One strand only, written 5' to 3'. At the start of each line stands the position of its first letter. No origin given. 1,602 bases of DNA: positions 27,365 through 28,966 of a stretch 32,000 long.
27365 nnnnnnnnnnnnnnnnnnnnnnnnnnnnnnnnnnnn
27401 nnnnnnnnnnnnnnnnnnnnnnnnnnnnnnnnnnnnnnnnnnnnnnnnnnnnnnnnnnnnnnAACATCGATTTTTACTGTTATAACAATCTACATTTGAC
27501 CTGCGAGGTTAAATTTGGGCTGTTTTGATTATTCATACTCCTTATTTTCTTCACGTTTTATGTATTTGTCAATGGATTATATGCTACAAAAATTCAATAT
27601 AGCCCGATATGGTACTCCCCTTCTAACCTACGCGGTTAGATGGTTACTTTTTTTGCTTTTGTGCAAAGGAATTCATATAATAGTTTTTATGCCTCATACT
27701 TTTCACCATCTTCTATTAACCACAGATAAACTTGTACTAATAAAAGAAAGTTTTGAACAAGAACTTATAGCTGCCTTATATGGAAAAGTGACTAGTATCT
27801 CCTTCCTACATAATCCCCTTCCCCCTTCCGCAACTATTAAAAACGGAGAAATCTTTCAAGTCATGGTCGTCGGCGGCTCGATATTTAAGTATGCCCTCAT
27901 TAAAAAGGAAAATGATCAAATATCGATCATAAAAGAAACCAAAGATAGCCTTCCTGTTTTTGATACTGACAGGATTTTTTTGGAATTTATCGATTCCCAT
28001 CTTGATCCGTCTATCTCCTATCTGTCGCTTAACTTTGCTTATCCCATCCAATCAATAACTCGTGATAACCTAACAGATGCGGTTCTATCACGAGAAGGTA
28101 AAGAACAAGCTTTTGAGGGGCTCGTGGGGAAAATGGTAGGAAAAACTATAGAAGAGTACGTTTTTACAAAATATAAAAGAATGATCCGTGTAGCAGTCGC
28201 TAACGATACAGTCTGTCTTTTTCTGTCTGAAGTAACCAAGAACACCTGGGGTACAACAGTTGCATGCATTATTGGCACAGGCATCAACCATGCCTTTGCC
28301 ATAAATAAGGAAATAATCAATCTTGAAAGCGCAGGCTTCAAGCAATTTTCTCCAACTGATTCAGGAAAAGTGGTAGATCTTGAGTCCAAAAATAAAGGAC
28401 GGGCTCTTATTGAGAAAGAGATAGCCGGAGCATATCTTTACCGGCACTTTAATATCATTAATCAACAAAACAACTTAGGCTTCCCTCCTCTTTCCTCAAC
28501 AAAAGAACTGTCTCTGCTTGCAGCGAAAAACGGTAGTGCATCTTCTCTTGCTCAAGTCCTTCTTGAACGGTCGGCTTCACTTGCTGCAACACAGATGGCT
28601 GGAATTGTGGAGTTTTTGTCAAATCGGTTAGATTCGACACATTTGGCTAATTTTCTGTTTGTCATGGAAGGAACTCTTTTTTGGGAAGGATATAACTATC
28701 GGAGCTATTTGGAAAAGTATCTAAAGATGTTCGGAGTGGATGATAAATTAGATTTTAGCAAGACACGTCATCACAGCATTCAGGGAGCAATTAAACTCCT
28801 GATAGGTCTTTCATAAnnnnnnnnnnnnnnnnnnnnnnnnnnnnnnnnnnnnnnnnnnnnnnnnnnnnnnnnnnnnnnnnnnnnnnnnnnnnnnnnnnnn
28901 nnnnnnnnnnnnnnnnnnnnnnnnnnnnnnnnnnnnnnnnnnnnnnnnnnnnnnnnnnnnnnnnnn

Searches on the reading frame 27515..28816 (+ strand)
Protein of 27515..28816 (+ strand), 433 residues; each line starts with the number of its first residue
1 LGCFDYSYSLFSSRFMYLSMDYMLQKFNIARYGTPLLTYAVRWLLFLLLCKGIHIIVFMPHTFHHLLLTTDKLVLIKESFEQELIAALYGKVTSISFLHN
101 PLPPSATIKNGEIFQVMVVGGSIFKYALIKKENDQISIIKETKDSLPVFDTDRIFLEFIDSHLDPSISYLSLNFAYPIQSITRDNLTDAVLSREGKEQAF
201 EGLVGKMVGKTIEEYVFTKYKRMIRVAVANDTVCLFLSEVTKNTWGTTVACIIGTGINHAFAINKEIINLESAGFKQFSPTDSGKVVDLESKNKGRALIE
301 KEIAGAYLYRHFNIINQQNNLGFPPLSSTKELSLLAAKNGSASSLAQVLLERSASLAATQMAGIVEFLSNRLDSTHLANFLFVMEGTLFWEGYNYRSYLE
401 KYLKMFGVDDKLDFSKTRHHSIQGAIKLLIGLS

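Call 74: search_protein_families(library=pfam, proteins=[window:27515-28816:+], max_evalue=0.001)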
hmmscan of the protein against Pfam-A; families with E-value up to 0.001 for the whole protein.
window:27515-28816:+ (433 aa): 2 families
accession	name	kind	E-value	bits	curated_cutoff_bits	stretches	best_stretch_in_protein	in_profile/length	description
PF03727.22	Hexokinase_2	-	2.6e-11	43.8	24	1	344-425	155-236/242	Hexokinase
PF00349.27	Hexokinase_1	-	0.00017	21.9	24.3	1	167-238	130-198/201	Hexokinase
